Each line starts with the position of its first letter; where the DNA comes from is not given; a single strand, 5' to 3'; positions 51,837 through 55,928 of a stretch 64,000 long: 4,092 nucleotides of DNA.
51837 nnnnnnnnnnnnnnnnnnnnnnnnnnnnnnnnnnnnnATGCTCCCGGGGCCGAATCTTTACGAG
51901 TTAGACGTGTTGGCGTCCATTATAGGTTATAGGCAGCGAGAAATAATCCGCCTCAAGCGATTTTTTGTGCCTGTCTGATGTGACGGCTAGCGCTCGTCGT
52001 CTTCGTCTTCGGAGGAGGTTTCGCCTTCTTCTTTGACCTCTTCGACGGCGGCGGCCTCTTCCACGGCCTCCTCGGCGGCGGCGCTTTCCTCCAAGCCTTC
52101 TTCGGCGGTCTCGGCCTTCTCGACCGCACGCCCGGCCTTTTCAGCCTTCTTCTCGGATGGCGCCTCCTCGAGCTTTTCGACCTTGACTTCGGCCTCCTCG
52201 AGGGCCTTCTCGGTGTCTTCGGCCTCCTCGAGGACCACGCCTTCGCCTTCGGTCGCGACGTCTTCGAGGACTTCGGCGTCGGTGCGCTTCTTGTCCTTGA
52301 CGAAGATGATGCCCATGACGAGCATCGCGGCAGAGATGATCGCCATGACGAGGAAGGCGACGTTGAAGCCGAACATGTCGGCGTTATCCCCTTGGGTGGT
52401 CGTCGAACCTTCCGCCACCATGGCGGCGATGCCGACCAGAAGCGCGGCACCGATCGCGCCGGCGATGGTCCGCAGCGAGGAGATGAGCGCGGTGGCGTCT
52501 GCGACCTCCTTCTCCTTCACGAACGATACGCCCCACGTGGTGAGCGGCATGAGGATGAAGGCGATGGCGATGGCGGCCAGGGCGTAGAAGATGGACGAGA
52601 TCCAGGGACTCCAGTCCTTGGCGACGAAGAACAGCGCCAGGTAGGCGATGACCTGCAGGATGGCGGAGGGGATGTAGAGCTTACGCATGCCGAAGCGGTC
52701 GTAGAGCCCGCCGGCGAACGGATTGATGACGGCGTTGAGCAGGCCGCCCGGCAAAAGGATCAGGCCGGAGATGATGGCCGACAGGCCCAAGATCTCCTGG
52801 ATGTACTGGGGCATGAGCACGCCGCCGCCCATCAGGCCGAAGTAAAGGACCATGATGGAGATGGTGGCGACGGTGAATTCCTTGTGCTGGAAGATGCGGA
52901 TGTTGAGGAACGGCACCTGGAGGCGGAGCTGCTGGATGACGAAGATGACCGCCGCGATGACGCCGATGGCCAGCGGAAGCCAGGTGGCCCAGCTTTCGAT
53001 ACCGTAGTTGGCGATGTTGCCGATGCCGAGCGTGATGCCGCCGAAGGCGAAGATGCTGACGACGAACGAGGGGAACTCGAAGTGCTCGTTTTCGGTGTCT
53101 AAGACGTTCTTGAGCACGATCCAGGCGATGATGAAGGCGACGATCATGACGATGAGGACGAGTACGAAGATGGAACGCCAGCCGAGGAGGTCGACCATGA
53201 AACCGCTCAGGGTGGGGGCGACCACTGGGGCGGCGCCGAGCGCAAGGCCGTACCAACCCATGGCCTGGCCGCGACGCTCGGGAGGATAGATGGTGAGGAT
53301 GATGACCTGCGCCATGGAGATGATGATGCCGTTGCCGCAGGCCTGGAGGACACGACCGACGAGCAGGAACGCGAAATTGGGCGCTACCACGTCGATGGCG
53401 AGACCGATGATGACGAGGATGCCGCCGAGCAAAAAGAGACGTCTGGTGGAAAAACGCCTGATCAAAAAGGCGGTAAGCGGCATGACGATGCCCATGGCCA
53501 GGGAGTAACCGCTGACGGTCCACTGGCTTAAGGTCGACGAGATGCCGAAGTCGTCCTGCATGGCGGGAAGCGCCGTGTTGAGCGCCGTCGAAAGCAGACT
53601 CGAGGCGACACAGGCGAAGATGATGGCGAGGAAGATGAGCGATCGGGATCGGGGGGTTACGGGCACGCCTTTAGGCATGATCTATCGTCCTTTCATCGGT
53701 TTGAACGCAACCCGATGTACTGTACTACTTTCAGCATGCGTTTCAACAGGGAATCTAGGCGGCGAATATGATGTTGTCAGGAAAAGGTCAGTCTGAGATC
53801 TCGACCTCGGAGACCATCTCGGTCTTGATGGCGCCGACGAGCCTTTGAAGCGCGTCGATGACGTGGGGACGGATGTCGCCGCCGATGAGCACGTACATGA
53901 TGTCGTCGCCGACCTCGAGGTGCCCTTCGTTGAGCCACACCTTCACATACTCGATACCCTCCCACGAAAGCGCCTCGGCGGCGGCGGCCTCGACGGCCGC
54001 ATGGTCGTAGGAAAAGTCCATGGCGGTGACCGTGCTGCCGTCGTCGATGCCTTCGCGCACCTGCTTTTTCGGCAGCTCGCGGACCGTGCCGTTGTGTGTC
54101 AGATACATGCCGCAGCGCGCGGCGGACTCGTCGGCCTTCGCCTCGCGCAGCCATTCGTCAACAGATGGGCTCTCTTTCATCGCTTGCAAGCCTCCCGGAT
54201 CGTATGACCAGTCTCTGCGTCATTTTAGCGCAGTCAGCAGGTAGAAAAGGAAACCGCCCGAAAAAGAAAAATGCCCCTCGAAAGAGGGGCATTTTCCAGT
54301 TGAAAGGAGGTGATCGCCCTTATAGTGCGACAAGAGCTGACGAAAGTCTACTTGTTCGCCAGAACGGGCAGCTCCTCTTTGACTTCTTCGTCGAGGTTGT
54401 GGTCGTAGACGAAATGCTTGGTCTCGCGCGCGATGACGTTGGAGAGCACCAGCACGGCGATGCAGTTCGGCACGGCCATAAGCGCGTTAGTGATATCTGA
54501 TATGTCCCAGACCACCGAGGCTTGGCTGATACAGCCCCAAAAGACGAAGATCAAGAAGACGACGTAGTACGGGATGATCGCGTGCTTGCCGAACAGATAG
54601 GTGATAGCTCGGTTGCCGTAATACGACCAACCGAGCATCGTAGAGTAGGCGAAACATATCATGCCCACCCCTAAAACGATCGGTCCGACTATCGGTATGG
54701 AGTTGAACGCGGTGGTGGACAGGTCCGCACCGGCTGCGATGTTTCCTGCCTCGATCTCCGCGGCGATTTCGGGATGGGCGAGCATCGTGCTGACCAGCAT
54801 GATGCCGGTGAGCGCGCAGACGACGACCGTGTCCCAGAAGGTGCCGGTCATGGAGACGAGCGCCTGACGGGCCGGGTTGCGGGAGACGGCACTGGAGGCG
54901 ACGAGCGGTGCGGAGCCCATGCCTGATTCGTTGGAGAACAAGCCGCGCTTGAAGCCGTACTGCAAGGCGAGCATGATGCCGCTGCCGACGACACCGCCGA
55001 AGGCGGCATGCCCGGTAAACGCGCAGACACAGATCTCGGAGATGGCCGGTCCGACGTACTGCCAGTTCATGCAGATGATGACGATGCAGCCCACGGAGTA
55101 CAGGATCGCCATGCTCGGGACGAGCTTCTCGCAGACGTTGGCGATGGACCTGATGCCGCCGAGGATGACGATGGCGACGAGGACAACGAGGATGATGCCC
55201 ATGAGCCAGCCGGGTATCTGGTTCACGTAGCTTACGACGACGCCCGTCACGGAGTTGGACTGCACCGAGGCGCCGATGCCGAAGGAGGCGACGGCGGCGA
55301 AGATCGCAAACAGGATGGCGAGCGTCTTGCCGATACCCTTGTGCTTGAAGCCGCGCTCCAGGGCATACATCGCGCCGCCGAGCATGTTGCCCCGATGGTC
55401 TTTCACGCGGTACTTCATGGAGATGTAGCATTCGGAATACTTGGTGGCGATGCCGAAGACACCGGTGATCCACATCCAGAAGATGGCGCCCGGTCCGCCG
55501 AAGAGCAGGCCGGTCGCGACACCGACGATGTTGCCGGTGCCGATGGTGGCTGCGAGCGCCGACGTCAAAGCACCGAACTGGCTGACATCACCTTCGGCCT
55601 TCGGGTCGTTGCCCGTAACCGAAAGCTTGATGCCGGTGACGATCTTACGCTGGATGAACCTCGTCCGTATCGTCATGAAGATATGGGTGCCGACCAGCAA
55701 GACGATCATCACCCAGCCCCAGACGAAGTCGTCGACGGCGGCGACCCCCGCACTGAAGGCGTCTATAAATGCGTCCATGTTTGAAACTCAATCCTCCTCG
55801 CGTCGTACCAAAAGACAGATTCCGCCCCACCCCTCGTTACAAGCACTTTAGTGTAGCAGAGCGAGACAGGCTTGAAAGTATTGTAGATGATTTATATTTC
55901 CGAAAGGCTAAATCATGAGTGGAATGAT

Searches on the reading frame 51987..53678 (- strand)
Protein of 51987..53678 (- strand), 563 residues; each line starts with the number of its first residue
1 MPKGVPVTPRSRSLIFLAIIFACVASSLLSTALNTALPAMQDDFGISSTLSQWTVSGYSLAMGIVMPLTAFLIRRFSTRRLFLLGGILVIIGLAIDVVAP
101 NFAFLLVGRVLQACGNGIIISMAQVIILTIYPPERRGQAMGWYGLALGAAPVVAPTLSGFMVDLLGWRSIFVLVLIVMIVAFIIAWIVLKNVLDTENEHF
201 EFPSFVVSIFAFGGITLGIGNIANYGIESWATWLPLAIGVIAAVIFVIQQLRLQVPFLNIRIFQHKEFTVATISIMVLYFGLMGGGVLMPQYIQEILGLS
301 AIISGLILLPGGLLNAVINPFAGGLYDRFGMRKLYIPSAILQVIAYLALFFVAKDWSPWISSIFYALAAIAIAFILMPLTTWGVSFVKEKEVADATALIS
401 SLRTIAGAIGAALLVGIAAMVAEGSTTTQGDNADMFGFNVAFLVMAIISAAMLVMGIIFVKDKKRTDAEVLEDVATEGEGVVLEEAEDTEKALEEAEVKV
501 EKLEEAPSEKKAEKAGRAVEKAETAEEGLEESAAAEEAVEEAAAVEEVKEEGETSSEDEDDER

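Call 85: search_protein_families(library=pfam, proteins=[window:51987-53678:-], max_evalue=0.00001)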
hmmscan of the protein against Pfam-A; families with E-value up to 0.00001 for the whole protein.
window:51987-53678:- (563 aa): 3 families
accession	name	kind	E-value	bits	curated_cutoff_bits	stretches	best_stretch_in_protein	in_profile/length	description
PF07690.21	MFS_1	-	8.1e-58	196.4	33.4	1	20-411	2-347/347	Major Facilitator Superfamily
PF00083.30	Sugar_tr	-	7.3e-09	35.4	22.3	0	42-186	39-189/452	Sugar (and other) transporter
PF13347.12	MFS_2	-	7.4e-06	25.2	27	1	279-458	22-194/427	MFS/sugar transport protein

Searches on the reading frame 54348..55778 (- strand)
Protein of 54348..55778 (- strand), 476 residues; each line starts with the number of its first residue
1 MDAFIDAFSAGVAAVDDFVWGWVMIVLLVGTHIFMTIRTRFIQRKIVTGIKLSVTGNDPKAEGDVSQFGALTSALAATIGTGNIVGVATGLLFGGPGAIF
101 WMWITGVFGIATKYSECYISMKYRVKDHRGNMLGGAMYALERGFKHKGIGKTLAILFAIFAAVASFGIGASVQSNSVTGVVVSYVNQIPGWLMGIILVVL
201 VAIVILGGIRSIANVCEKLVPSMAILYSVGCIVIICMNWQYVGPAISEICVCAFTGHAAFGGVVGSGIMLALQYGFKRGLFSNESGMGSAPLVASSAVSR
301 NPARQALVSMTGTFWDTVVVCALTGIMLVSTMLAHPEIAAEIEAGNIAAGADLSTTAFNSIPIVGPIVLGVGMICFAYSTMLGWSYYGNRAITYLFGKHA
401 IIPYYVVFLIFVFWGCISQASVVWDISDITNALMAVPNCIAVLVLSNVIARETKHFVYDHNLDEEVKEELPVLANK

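Call 85: search_protein_families(library=pfam, proteins=[window:54348-55778:-], max_evalue=0.00001)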
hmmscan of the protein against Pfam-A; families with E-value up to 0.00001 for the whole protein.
window:54348-55778:- (476 aa): 1 family
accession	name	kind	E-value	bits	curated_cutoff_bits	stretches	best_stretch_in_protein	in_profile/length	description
PF01235.23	Na_Ala_symp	-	4.7e-125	418.4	24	1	58-463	6-386/392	Sodium:alanine symporter family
